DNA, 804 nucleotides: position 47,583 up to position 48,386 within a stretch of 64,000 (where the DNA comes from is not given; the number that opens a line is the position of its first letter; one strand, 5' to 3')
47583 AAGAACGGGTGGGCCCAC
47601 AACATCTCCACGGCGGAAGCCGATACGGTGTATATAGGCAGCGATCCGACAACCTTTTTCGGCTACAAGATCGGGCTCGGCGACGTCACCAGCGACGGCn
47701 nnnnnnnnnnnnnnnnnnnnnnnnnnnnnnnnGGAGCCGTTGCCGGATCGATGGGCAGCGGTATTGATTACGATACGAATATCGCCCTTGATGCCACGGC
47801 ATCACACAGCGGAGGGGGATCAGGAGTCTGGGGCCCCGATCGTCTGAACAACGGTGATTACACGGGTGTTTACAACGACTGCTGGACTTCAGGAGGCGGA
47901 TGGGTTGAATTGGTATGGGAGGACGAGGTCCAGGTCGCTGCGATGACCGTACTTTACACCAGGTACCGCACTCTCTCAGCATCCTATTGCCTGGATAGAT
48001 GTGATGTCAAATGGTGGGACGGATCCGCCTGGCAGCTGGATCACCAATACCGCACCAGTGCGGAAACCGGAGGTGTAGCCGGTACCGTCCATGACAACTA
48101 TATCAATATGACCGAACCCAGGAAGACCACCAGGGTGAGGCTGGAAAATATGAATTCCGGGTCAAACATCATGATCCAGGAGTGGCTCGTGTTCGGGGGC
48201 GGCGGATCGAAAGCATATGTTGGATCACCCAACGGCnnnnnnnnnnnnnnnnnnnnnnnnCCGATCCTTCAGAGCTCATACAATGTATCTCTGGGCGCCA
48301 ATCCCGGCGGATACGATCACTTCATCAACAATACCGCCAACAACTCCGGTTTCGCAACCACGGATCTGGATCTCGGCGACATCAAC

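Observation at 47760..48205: Discoidin/F5-8C-like domain inserted inside the FG-GAP propeller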

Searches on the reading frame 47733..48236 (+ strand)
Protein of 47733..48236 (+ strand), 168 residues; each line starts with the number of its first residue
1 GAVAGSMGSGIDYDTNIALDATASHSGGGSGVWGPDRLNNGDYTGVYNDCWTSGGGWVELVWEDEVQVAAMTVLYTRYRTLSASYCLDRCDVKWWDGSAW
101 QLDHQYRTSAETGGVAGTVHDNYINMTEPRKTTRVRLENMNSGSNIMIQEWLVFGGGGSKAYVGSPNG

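Call 8: search_protein_families(library=pfam, proteins=[window:47733-48236:+], max_evalue=10)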
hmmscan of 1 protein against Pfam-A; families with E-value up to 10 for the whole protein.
seq(168 aa): 1 family
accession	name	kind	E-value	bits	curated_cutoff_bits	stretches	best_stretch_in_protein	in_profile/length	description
PF24135.1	DUF7402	-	0.075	13.6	27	1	16-80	1-70/133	Domain of unknown function (DUF7402)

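Call 16: search_solved_structures(query=window:47742-48224:+, max_evalue=10, show_alignments=2)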
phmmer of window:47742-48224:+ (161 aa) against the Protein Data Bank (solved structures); distinct sequences matched with E-value up to 10: 2.
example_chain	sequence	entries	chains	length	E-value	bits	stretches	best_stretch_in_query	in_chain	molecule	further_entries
1poq_A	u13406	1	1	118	0.28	14.4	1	10-67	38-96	YPM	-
1pm4_A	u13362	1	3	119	0.28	14.4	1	10-67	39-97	YPM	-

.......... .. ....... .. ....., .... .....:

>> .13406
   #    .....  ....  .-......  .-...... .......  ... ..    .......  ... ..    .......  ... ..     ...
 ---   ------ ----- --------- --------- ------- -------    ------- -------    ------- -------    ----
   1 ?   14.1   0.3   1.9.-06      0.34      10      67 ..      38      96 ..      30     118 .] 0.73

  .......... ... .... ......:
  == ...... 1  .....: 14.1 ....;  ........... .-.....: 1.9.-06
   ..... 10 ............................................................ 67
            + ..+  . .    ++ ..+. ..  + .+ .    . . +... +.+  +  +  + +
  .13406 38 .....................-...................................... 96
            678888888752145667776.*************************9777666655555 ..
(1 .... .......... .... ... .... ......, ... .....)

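Call 18: search_solved_structures(query=A1, max_evalue=10, show_alignments=3)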
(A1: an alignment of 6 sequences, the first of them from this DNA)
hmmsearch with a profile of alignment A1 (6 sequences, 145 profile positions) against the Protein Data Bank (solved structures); distinct sequences matched with E-value up to 10: 3.
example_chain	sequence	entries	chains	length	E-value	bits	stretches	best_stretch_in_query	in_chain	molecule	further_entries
4jx0_A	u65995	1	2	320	0.0084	19.3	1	33-129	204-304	hypothetical protein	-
5zbt_A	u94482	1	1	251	0.35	14.1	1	15-39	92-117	Lectin-like protein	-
9uom_A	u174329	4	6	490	0.56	13.4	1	41-126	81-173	Nucleoprotein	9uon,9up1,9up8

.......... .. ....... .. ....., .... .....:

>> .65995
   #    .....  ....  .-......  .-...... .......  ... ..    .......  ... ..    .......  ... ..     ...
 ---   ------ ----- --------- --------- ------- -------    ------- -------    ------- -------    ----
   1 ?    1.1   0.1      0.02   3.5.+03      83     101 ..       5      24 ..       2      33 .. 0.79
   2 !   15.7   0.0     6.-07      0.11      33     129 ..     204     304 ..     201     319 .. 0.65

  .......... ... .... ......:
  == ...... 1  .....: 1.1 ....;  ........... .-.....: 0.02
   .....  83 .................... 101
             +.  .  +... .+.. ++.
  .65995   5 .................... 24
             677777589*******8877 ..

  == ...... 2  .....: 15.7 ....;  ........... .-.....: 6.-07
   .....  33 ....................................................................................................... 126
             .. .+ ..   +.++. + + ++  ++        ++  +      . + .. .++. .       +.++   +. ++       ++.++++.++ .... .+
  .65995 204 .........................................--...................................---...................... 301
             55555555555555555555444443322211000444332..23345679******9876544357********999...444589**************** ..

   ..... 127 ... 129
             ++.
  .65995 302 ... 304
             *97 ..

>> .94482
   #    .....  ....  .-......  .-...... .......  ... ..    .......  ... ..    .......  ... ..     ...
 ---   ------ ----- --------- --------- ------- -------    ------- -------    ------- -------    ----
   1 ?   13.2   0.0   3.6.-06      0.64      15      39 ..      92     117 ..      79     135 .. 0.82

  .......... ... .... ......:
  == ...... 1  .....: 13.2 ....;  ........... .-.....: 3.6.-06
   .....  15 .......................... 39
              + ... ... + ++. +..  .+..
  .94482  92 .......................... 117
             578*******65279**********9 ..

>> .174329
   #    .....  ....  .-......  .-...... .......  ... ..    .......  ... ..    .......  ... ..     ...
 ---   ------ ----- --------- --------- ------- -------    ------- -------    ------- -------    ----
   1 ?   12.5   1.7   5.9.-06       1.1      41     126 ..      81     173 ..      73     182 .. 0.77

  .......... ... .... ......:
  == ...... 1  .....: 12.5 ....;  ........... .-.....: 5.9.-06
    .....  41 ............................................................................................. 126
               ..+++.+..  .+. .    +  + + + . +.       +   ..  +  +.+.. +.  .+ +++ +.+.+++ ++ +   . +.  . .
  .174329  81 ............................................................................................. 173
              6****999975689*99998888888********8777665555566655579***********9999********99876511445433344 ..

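Call 19: search_protein_families(library=pfam, alignment_id=A1, max_evalue=10)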
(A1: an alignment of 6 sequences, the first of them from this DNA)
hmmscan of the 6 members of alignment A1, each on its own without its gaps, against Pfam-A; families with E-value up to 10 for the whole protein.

A. member 1, seq(149 aa): 1 family
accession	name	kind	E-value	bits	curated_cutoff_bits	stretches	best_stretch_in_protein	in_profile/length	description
PF24135.1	DUF7402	-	0.061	13.9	27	1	7-71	1-70/133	Domain of unknown function (DUF7402)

B. families by the number of members that match (of 6 scanned): 4 families
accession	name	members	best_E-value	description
PF24135.1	DUF7402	5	0.044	Domain of unknown function (DUF7402)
PF22633.2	F5_F8_type_C_2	3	0.0035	NedA-like, galactose-binding domain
PF04151.21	PPC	2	0.028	Bacterial pre-peptidase C-terminal domain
PF00754.31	F5_F8_type_C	1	4.9e-05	F5/8 type C domain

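Call 20: search_protein_representatives(protein=window:47742-48224:+)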
Query: 161 residues. Proteins with E-value up to 0.001 (for the whole library): 54; up to 1e-10: 11; up to 1e-30: 8. The best 54 are listed.
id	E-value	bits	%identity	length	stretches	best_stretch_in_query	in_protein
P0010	9.1e-48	178.8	45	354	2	12-156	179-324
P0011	1.2e-43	165.4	62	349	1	11-156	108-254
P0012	8.3e-39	149.6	54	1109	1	13-151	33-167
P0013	8.7e-39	149.6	53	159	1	12-148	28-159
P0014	9.0e-39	149.5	56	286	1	11-155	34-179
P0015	7.4e-34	133.5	57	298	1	35-154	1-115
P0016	4.8e-33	130.9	54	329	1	12-153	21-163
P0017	4.4e-31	124.5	55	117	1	2-98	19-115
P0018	3.0e-15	72.9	54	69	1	5-69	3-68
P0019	2.9e-13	66.4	38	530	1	6-160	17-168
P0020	6.1e-13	65.4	41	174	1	8-139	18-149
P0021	7.7e-09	52.1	35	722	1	8-155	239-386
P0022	1.8e-08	50.9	37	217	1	12-152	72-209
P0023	1.8e-07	47.6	34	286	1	3-158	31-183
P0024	2.6e-07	47.1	34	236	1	12-155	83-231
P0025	2.8e-07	47.0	35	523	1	10-147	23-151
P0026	1.0e-06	45.1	37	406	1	11-152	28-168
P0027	1.0e-06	45.1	41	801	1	11-152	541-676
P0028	1.2e-06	45.0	33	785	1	11-106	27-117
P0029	1.3e-06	44.8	33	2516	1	11-147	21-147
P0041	1.2e-05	41.6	33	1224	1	7-151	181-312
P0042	1.3e-05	41.5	36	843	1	3-154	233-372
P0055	3.7e-04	36.8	35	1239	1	5-152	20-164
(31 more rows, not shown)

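Call 21: search_protein_families(library=pfam, proteins=[P0019, P0021, P0025, P0027, P0028, P0029, P0041, P0042, P0055, P0026], max_evalue=0.01)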
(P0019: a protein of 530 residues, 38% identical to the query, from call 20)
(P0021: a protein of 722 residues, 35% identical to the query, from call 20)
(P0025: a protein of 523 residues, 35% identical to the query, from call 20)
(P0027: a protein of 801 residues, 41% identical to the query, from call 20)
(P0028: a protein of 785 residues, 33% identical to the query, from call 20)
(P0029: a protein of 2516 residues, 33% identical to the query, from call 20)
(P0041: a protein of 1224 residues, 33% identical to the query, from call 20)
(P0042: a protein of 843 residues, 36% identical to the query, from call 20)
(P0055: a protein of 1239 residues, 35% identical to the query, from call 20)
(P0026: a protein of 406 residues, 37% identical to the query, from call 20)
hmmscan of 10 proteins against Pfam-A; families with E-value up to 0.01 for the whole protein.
P0019 (530 aa): 1 family
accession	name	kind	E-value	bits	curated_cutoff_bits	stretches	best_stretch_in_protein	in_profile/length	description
PF24135.1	DUF7402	-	3.8e-05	24.2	27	1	24-159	1-133/133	Domain of unknown function (DUF7402)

P0021 (722 aa): 3 families
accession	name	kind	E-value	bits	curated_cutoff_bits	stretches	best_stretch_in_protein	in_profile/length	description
PF01839.29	FG-GAP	-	7.1e-26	90.1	22.1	4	74-99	2-29/37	FG-GAP repeat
PF13517.12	FG-GAP_3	-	7.4e-15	55.7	26.9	2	81-153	1-61/61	FG-GAP-like repeat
PF12256.14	TcdB_toxin_midN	-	0.003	17.3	24.8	0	504-548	34-78/181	Insecticide toxin TcdB middle/N-terminal region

P0025 (523 aa): 1 family
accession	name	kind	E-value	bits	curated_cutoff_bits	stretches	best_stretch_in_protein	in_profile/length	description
PF24135.1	DUF7402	-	0.00022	21.8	27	1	26-85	1-64/133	Domain of unknown function (DUF7402)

P0027 (801 aa): 1 family
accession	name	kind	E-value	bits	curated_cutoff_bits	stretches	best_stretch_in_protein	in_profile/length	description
PF24135.1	DUF7402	-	0.00061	20.3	27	1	543-666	1-124/133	Domain of unknown function (DUF7402)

P0028 (785 aa): 3 families
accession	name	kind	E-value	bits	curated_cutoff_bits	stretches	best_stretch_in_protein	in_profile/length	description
PF20009.4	GEVED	-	2.1e-21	76.9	24.4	2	338-417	1-77/78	GEVED domain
PF18962.6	Por_Secre_tail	-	1.4e-13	51.4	27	1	705-784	1-75/75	Secretion system C-terminal sorting domain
PF24135.1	DUF7402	-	4e-05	24.2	27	1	29-139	1-116/133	Domain of unknown function (DUF7402)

P0029 (2516 aa): 6 families
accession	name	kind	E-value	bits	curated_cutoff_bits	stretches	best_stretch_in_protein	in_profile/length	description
PF00629.30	MAM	-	2.3e-33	115.7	26.4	2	1204-1358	11-153/158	MAM domain, meprin/A5/mu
PF18962.6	Por_Secre_tail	-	2e-13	50.8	27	1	2440-2515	1-75/75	Secretion system C-terminal sorting domain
PF00932.25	LTD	-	1.2e-07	32.5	34.3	1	2229-2327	6-104/109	Lamin Tail Domain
PF05048.19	NosD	-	1.5e-05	25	23.6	1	788-931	60-175/212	Periplasmic copper-binding protein (NosD)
PF00041.27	fn3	-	0.00048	20.7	25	0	1102-1165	11-76/84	Fibronectin type III domain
PF20773.4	InhA-like_MAM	-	0.00096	19.1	26.9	1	493-538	116-163/191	Immune inhibitor A-like, MAM domain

P0041 (1224 aa): 2 families
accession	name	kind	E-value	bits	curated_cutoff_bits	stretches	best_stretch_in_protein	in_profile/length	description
PF05048.19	NosD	-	1.9e-05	24.7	23.6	1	547-728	18-175/212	Periplasmic copper-binding protein (NosD)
PF07705.17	CARDB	-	0.0054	17.4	22.7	0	924-1017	7-98/101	CARDB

P0042 (843 aa): 1 family
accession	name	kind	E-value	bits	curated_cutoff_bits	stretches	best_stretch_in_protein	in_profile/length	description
PF19081.6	Ig_7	-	7.1e-25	87.6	27.3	4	168-236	1-67/84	Ig-like domain CHU_C associated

P0055 (1239 aa): 5 families
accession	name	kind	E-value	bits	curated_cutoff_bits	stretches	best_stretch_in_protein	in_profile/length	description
PF18911.6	PKD_4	-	1.1e-63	211.7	27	6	747-822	4-80/85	PKD domain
PF00801.26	PKD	-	1.2e-29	102.6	23.5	5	761-813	16-68/80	PKD domain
PF18962.6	Por_Secre_tail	-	5.9e-09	36.5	27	1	1169-1237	2-75/75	Secretion system C-terminal sorting domain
PF24135.1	DUF7402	-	2.3e-05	25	27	1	28-163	1-133/133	Domain of unknown function (DUF7402)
PF08329.16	ChitinaseA_N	-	5.5e-05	23.3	21.2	0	1112-1153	66-107/133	Chitinase A, N-terminal domain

P0026 (406 aa): 5 families
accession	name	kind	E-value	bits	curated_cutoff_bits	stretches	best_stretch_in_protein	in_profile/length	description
PF24135.1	DUF7402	-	4.2e-05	24.1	27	1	30-167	1-133/133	Domain of unknown function (DUF7402)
PF22633.2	F5_F8_type_C_2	-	0.00061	20.8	27.8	1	53-146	1-91/91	NedA-like, galactose-binding domain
PF24489.1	Ig_J_second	-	0.00076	19.9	27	0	317-345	56-87/105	Tip attachment protein J second Ig-like domain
PF25523.1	Ig_RIMBP2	-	0.0015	18.9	27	0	264-290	2-28/105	RIMBP2-like, immunoglobulin-like domain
PF20635.2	SMN_YG-box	-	0.0015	18.7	21.3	0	249-297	5-53/71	Survival Motor Neuron, YG-box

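Call 44: search_protein_families(library=ncbifam, proteins=[window:47754-48212:+], max_evalue=1)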
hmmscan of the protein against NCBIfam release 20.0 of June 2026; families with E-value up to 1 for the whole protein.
window:47754-48212:+ (153 aa): 0 families

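Call 50: predict_structure(alignment_id=A4)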
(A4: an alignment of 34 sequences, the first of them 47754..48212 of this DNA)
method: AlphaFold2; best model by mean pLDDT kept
length: 153 residues; sequences in the alignment: 34
mean_pLDDT: 92.0   pTM: 0.88
mean pLDDT of the five models: 92.0, 91.1, 91.0, 90.3, 89.5
residues with pLDDT >= 90: 119; 70-90: 25; 50-70: 8; < 50: 1
segments of 3 or more residues with pLDDT < 50: none
pLDDT, mean of each block of 10 residues (from residue 1): 88 98 94 90 95 98 94 89 98 98 71 93 98 94 94 53
secondary structure, 60 per line:
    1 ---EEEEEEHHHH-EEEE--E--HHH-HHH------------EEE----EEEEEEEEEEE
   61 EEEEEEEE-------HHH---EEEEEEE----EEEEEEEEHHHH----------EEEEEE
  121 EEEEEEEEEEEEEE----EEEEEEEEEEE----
elements in order: E4-9 H10-13 E15-18 E43-45 E50-68 E82-88 E93-100 H101-104 E115-134 E139-149

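Call 53: fold_search(model_id=the predicted structure, library=pdb)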
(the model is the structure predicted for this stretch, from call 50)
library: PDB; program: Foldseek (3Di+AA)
matches with E <= 10: 1208; with E <= 0.001: 276
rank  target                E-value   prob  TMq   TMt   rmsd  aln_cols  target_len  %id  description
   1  2xqx_B                3.8e-08  1.00  0.71  0.74   2.9       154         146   18  Structure of the family 32 carbohydrate-binding module from Streptococcus pneumoniae EndoD (released 2010-11-03)
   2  2xqx_A                7.3e-08  1.00  0.69  0.71   4.0       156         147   18  Structure of the family 32 carbohydrate-binding module from Streptococcus pneumoniae EndoD (released 2010-11-03)
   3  4zy9_A                8.2e-08  1.00  0.67  0.76   3.0       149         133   17  X-ray crystal structure of selenomethionine-labelled V110M mutant of chitosan-binding module 1 derived from chitosanas (released 2016-04-13)
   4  5khu_L                9.2e-08  1.00  0.69  0.63   3.1       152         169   14  Model of human Anaphase-promoting complex/Cyclosome (APC15 deletion mutant), in complex with the Mitotic checkpoint co (released 2016-09-07)
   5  8tar_L                1.0e-07  1.00  0.69  0.59   3.0       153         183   15  APC/C-CDH1-UBE2C-Ubiquitin-CyclinB-NTD (released 2023-09-27)
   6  2w1q_B                1.2e-07  1.00  0.55  0.59   4.8       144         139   14  Unique ligand binding specificity for a family 32 Carbohydrate- Binding Module from the Mu toxin produced by Clostridi (released 2009-05-05)
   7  4a44                  1.4e-07  1.00  0.72  0.78   2.4       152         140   12  CpGH89CBM32-5, from Clostridium perfringens, in complex with the Tn Antigen (released 2012-04-04)
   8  4zxe_C                1.7e-07  1.00  0.67  0.74   3.1       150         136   17  X-ray crystal structure of chitosan-binding module 1 derived from chitosanase/glucanase from Paenibacillus sp. IK-5. (released 2016-04-13)
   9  5zu5                  1.7e-07  1.00  0.59  0.20   5.8       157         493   15  Crystal structure of a full length alginate lyase with CBM domain (released 2018-06-27)
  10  2w1u_D                2.0e-07  1.00  0.55  0.58   6.9       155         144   13  A family 32 carbohydrate-binding module, from the Mu toxin produced by Clostridium perfringens, in complex with beta-D (released 2009-05-05)
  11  4ui9_L                2.1e-07  1.00  0.69  0.60   3.4       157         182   14  Atomic structure of the human Anaphase-Promoting Complex (released 2015-06-17)
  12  4ki5_M                2.1e-07  1.00  0.64  0.64   3.5       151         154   14  Cystal structure of human factor VIII C2 domain in a ternary complex with murine inhbitory antibodies 3E6 and G99 (released 2014-01-15)
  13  5zu6                  2.1e-07  1.00  0.60  0.61   4.9       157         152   15  A CBM32 derived from alginate lyase B (AlyB-OU02) (released 2018-06-20)
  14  2w1s_B                2.1e-07  1.00  0.55  0.59   4.8       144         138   14  Unique ligand binding specificity of a family 32 Carbohydrate-Binding Module from the Mu toxin produced by Clostridium (released 2009-05-05)
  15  2w1u_C                2.3e-07  1.00  0.46  0.50   6.7       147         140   15  A family 32 carbohydrate-binding module, from the Mu toxin produced by Clostridium perfringens, in complex with beta-D (released 2009-05-05)
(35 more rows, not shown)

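Call 54: search_solved_structures(query=A4, max_evalue=1, show_alignments=2)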
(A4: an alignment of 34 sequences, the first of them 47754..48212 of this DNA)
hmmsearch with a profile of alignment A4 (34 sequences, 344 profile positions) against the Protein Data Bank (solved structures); distinct sequences matched with E-value up to 1: 3.
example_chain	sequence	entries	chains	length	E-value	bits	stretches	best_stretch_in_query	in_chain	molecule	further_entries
8q2h_A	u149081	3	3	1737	3.3e-09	39.7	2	70-311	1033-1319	beta-galactosidase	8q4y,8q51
4jx0_A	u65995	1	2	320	1.1e-05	28.1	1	72-188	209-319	hypothetical protein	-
7ji1_A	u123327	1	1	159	0.28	13.6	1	85-166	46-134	ADP-ribosyl cyclase / cyclic ADP-ribose hydrolase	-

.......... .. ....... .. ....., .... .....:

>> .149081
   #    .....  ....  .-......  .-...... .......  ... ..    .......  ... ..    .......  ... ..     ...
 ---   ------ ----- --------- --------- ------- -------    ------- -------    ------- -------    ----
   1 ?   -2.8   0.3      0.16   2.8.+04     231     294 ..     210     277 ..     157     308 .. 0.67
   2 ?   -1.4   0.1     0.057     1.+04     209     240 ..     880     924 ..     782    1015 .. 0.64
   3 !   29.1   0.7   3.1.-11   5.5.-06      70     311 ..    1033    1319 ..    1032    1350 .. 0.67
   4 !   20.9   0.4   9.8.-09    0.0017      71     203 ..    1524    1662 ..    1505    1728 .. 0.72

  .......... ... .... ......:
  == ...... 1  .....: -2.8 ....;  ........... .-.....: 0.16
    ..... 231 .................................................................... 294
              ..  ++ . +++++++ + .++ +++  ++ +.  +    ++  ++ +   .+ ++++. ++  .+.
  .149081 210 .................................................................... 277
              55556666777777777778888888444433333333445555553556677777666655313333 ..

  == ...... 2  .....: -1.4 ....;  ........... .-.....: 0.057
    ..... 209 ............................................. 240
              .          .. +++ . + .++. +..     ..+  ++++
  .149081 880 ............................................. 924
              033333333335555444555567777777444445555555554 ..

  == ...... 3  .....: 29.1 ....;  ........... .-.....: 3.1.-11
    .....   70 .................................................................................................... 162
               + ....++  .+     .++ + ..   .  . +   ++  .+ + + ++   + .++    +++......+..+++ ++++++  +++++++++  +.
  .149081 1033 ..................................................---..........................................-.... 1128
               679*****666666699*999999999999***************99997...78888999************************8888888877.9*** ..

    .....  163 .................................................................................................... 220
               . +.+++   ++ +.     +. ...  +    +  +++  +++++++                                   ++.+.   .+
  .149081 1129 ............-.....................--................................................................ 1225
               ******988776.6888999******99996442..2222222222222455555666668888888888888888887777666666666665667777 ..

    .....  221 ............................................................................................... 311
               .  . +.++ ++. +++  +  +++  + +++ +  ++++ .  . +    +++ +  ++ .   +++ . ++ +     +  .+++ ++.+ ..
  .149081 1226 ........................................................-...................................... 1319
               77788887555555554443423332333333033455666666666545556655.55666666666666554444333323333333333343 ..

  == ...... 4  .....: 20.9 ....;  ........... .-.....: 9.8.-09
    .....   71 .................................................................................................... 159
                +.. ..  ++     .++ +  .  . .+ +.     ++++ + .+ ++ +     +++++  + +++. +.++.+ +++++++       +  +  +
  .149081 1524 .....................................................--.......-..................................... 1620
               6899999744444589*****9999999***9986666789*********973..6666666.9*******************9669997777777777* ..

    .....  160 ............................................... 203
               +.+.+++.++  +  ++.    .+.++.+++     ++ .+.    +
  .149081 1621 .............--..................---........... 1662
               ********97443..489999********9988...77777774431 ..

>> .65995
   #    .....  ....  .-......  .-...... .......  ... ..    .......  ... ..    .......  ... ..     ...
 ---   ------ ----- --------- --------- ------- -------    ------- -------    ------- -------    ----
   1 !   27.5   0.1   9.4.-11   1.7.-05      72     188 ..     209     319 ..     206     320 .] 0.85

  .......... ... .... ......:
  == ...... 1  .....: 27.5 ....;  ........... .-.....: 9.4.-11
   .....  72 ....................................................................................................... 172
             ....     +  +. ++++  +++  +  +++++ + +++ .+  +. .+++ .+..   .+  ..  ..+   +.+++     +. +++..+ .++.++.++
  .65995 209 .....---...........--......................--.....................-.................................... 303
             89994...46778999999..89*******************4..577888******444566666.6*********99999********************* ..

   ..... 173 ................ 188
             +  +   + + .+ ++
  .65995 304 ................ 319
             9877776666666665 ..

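Call 55: search_protein_families(library=pfam, alignment_id=A4, max_evalue=0.01)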
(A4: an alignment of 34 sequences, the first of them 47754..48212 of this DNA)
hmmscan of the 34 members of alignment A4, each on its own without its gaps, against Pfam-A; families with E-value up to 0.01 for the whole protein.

A. member 1, window:47754-48212:+ (153 aa): 0 families

B. families by the number of members that match (of 34 scanned): 10 families
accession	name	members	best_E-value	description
PF24135.1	DUF7402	18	1.1e-07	Domain of unknown function (DUF7402)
PF22633.2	F5_F8_type_C_2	11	2.2e-06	NedA-like, galactose-binding domain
PF00754.31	F5_F8_type_C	5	1.7e-05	F5/8 type C domain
PF19081.6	Ig_7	1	0.00011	Ig-like domain CHU_C associated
PF24489.1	Ig_J_second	1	0.00076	Tip attachment protein J second Ig-like domain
PF04234.18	CopC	1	0.00093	CopC domain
PF20635.2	SMN_YG-box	1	0.0015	Survival Motor Neuron, YG-box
PF25523.1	Ig_RIMBP2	1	0.0015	RIMBP2-like, immunoglobulin-like domain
PF20585.4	Pectate_lyase_5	1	0.0033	Putative pectate lyase-like adhesive domain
PF24421.1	Ig_J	1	0.0034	Tip attachment protein J, Ig-like domain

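Call 61: find_related_loci(query=A1, collection=genome_contigs, flank=3000)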
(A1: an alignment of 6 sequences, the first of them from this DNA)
Query A1 (149 aa) in genome_contigs; peptide patterns used: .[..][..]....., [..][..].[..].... (x = any residue, [..] = any of these).
53 stretches matched a pattern; 3 encode a relative of the query (tblastn E <= 1e-3); 3 distinct loci.
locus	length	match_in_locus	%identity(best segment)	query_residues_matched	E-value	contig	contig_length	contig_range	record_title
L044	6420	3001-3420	69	2-145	4e-67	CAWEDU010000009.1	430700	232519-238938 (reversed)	MAG: uncultured Thermoplasmatales archaeon isolate MFD03804.bin.2.29 genome assembly, contig: contig_53627, whole genome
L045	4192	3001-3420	67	2-145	2e-62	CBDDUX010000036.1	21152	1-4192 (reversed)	MAG: Thermoplasmatota archaeon isolate Protein_d157_A_EX4484-6 genome assembly, contig: E3_1_d157_spades_c_000000000713,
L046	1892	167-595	52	7-148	1e-36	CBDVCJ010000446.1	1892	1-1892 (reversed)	MAG TPA_asm: uncultured Thermoplasmata archaeon isolate SRR22302367_concoct_193 genome assembly, contig: ERZ26661968.903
